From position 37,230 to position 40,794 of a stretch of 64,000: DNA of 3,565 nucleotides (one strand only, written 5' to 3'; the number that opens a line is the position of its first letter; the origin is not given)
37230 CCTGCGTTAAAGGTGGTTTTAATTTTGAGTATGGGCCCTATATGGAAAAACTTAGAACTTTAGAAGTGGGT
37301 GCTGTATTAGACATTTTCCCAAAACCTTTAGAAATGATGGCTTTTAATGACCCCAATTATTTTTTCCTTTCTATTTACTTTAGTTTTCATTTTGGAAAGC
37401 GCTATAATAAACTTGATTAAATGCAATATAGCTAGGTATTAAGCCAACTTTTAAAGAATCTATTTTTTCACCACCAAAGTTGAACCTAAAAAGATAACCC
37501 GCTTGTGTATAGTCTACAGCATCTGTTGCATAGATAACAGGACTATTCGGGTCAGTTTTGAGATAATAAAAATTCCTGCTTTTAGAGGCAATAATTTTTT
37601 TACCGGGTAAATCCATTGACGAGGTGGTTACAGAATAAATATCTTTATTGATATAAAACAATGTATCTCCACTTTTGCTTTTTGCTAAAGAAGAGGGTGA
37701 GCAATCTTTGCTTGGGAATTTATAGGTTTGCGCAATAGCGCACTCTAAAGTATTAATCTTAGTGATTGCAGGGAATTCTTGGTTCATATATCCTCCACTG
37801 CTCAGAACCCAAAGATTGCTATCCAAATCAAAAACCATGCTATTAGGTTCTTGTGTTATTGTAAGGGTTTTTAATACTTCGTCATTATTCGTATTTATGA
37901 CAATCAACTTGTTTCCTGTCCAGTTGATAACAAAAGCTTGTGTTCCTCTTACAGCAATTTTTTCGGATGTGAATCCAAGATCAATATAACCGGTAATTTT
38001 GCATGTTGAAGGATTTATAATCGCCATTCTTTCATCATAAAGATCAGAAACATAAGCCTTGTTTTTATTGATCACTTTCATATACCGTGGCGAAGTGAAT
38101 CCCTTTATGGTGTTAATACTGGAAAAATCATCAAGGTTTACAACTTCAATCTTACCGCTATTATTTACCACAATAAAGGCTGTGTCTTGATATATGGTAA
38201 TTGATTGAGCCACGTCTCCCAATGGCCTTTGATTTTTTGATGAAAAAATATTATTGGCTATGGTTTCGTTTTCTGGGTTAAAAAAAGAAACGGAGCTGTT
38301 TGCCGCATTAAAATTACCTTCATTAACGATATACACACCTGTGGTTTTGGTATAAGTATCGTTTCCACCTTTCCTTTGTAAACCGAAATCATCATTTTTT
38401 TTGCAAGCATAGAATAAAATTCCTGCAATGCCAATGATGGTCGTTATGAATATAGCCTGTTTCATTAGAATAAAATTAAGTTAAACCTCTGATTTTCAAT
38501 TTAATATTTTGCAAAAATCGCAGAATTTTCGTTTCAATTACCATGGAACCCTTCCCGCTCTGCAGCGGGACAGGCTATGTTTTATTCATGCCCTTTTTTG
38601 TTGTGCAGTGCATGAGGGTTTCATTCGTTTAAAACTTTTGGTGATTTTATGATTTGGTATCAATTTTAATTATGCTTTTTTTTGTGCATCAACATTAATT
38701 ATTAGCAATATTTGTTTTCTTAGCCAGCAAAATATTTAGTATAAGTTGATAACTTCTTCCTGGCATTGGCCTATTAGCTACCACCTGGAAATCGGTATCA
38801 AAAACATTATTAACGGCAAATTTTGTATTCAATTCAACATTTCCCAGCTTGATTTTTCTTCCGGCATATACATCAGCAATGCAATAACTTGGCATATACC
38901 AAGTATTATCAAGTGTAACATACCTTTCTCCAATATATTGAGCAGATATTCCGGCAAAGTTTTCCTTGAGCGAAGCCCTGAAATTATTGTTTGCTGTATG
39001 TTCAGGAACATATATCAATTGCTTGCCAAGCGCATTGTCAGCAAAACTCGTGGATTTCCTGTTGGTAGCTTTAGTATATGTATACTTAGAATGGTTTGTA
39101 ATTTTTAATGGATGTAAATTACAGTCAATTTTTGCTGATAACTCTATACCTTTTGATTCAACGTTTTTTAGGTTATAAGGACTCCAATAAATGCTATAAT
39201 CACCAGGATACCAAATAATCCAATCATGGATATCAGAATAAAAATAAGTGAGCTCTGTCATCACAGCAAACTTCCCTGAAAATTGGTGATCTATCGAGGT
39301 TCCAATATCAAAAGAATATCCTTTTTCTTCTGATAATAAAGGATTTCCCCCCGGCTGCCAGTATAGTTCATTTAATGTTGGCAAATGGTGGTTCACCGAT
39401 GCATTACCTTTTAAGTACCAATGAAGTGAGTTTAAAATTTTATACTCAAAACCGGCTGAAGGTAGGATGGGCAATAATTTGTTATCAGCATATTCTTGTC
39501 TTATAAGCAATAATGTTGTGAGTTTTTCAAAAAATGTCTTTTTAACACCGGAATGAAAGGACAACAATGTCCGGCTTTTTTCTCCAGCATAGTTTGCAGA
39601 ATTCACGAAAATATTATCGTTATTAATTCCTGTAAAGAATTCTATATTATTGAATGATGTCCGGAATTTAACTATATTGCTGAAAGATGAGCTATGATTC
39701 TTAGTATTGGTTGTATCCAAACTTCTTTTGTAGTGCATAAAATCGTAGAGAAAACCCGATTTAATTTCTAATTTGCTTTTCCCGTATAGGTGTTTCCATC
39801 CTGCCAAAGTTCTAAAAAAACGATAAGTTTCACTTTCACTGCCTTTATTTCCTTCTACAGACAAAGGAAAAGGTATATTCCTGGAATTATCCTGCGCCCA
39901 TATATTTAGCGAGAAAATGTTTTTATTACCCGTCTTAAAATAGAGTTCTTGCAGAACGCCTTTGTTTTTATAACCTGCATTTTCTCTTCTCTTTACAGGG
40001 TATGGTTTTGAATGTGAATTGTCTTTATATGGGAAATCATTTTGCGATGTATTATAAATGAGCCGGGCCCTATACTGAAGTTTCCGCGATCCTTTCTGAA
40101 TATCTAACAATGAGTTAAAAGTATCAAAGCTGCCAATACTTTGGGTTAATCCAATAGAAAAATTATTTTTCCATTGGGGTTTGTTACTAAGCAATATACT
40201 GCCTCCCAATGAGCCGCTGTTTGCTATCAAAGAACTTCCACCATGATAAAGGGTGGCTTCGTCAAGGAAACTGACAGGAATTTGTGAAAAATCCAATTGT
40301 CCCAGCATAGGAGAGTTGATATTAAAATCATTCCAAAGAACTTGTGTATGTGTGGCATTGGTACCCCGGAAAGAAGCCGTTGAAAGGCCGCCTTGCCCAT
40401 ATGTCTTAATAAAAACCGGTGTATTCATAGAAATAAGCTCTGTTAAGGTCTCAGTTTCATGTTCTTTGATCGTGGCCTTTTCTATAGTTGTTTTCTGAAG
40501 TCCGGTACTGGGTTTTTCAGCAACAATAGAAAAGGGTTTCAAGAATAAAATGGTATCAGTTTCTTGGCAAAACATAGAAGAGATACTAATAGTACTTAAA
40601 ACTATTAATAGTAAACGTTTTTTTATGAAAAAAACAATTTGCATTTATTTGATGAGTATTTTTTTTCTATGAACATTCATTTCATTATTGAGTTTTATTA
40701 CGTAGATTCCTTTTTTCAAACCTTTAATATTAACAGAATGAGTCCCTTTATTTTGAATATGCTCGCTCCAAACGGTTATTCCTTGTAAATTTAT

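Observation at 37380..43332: Cobalamin-riboswitch operon whose accessory proteins are T9SS cargo rather than lipoproteins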

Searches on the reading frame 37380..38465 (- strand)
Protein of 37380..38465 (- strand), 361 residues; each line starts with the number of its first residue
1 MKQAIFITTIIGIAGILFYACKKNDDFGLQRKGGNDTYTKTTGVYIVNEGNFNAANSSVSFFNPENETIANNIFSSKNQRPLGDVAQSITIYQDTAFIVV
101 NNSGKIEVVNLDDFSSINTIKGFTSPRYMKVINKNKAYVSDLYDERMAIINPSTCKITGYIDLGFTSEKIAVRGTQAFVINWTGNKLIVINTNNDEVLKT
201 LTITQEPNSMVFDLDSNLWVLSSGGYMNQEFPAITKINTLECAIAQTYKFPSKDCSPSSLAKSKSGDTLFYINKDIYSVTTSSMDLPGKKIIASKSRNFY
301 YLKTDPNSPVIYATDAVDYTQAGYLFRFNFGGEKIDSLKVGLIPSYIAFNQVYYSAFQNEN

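Call 3: search_protein_families(library=pfam, proteins=[window:37380-38465:-], max_evalue=0.1)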
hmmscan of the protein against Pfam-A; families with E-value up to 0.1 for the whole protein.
window:37380-38465:- (361 aa): 2 families
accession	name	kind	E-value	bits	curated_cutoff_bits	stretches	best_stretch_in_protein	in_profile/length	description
PF16819.11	DUF5074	-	5.5e-21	75.4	27.2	1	43-333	2-272/353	Domain of unknown function (DUF5074)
PF17601.7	DUF5497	-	0.051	14.3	27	0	79-124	17-63/89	Family of unknown function (DUF5497)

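Call 4: search_protein_families(library=ncbifam, proteins=[window:37380-38465:-], max_evalue=0.1)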
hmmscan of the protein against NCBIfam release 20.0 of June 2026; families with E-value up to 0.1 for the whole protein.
window:37380-38465:- (361 aa): 5 families
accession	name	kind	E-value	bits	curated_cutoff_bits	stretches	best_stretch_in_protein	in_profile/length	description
TIGR03866.1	PQQ_ABC_repeats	subfamily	1e-09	37.9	287.3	2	91-223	8-143/310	PQQ-dependent catabolism-associated beta-propeller protein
TIGR02276.1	beta_rpt_yvtn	repeat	5e-05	23.2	27.85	1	174-213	3-42/42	beta-propeller repeat protein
NF052280.1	7_blade_YncE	equivalog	0.00018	20.4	400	0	175-270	228-314/338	7-bladed beta-propeller protein YncE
NF038015.2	AztD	exception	0.0036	16.1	400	0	169-211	310-352/356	zinc metallochaperone AztD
NF048007.1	MmpL3Stblzr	equivalog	0.053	12.7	600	0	101-185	245-330/366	MmpL3/TtfA transport complex stabilizer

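Call 7: search_solved_structures(query=window:37380-38465:-, max_evalue=1, show_alignments=1)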
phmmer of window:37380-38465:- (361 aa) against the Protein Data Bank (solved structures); distinct sequences matched with E-value up to 1: 16.
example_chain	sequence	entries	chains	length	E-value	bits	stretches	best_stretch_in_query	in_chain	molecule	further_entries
8p97_B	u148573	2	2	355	3.3e-60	207.3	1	41-346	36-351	Putative surface layer protein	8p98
8okv_B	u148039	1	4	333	5.6e-60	206.6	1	42-346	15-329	Putative surface layer protein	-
8puj_A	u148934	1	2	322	8.4e-60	206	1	42-346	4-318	YncE family protein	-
8bn0_A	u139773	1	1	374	4e-59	203.8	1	36-348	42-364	Putative surface layer protein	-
8bmy_A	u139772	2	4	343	5e-59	203.5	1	38-348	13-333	Putative surface layer protein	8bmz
8bmx_D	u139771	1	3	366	7.5e-59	202.9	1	36-346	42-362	YncE family protein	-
3dsm_A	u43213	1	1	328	1.6e-58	201.8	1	42-348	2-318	uncharacterized protein BACUNI_02894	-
8baz_A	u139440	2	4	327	2.2e-58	201.4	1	42-347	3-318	Surface layer protein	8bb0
8bai_A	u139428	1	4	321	3.3e-58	200.8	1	42-346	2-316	Surface layer protein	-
8blw_B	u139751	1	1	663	4.2e-19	72.2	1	16-351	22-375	YncE family protein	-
8ptd_A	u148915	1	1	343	4.8e-19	72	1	36-351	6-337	YncE family protein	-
8ptf_A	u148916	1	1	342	5e-19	72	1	36-350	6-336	YncE family protein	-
9s6c_A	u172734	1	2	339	0.017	17.6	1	43-139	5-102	Quinoprotein amine dehydrogenase-like protein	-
9s6c_C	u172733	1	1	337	0.023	17.2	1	43-138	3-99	Quinoprotein amine dehydrogenase-like protein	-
5ym8_A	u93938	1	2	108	0.62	12.5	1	176-219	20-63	nsp9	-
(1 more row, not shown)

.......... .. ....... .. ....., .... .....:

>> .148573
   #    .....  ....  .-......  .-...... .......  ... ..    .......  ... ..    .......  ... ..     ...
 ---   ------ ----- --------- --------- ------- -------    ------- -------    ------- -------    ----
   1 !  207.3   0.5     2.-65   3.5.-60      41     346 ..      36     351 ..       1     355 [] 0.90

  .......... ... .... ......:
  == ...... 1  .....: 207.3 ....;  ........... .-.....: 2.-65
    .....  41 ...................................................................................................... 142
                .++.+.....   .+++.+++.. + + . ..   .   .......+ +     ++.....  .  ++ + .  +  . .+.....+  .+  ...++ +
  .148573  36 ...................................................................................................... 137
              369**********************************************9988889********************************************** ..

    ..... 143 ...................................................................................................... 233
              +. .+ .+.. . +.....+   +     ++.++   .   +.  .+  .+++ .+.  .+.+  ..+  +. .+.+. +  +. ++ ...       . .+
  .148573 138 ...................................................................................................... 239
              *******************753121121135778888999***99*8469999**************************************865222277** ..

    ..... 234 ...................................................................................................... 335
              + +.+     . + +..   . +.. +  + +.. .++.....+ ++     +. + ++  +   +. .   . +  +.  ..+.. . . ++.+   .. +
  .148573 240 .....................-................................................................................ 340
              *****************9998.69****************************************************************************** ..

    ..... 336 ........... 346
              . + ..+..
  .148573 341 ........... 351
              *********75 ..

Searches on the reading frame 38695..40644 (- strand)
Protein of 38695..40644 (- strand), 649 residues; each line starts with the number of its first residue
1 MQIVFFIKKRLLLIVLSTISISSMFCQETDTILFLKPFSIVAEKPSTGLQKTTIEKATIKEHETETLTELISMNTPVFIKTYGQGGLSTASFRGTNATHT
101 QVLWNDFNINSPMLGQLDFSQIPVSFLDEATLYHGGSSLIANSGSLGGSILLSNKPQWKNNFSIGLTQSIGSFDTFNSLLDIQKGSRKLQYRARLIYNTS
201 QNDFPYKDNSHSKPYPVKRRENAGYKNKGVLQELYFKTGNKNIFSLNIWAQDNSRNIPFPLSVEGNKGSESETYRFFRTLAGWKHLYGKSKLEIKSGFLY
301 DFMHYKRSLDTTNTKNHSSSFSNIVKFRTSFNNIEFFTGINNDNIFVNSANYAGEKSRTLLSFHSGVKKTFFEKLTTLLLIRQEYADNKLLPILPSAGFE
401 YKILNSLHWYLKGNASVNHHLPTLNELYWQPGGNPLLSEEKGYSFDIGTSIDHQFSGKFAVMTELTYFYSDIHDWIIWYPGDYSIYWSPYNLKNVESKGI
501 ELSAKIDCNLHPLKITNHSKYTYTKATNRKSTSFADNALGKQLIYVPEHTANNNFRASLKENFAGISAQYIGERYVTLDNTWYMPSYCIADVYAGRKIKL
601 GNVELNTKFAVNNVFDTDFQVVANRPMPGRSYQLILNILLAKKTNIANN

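Call 3: search_protein_families(library=pfam, proteins=[window:38695-40644:-], max_evalue=0.1)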
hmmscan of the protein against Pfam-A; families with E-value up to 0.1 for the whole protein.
window:38695-40644:- (649 aa): 1 family
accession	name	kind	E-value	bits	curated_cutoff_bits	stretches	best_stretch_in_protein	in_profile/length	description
PF07715.20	Plug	-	2e-11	44.8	23.9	1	51-148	9-106/107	TonB-dependent Receptor Plug Domain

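Call 4: search_protein_families(library=ncbifam, proteins=[window:38695-40644:-], max_evalue=0.1)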
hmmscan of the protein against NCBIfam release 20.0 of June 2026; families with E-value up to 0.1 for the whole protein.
window:38695-40644:- (649 aa): 8 families
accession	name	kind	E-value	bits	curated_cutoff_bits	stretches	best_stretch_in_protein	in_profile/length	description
TIGR01779.1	TonB-B12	equivalog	6.9e-23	81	599.7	2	420-635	412-609/614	TonB-dependent vitamin B12 receptor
TIGR01783.1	TonB-siderophor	subfamily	8.9e-19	67.6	223.5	2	394-621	409-622/649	TonB-dependent siderophore receptor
TIGR01786.1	TonB-hemlactrns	subfamily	9.6e-17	60.6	323.75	2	350-636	423-715/719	TonB-dependent hemoglobin/transferrin/lactoferrin family receptor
NF007926.1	PRK10641.1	equivalog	7.7e-14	51.1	836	2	7-186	2-184/617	TonB-dependent vitamin B12 receptor BtuB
NF049947.1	TonB_dep_PCPU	exception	6.6e-08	31.2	800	1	414-637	461-682/685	TonB-dependent receptor, PCPU motif-type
NF041535.1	TonB_rec_PqqU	equivalog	6.6e-07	28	1200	1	389-620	418-644/676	TonB-dependent receptor PqqU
NF049944.1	TonB_dep_PUIUD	equivalog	6e-06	24.9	850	1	434-630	489-676/686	TonB-dependent receptor, PUIUD motif-type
NF038079.1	TonB_sider_MxcH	equivalog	0.0001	20.5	925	1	117-230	201-319/792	TonB-dependent siderophore myxochelin receptor MxcH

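Call 8: search_solved_structures(query=window:38695-40644:-, max_evalue=0.001)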
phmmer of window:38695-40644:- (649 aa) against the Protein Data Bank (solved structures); distinct sequences matched with E-value up to 0.001: 10.
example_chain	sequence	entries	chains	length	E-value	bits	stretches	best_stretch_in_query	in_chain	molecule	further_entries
8p98_A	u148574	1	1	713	1e-90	308.2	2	33-323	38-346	Vitamin B12 transporter BtuB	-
8p97_A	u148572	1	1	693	1.9e-90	307.3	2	36-323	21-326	TonB-dependent receptor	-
8bmx_C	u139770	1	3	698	6e-90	305.6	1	29-638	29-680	Putative TonB-linked outer membrane receptor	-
8blw_A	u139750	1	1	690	6.4e-22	80.9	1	5-638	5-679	Vitamin B12 transporter BtuB1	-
6i96_A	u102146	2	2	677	3.3e-05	25.7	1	485-620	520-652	Metal-pseudopaline receptor CntO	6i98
1nqf_A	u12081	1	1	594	3.8e-05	25.5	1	46-156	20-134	Vitamin B12 receptor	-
3rgn_A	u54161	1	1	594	3.8e-05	25.5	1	46-156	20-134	Vitamin B12 transporter BtuB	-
6i97_A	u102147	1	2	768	4.8e-05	25.2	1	485-620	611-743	Metal-pseudopaline receptor CntO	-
6z8a_A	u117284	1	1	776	4.9e-05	25.1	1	485-620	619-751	Ferrioxamine receptor FoxA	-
8b43_A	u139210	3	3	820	5.7e-05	24.9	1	486-620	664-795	Metal-pseudopaline receptor CntO | Ferrioxamine receptor FoxA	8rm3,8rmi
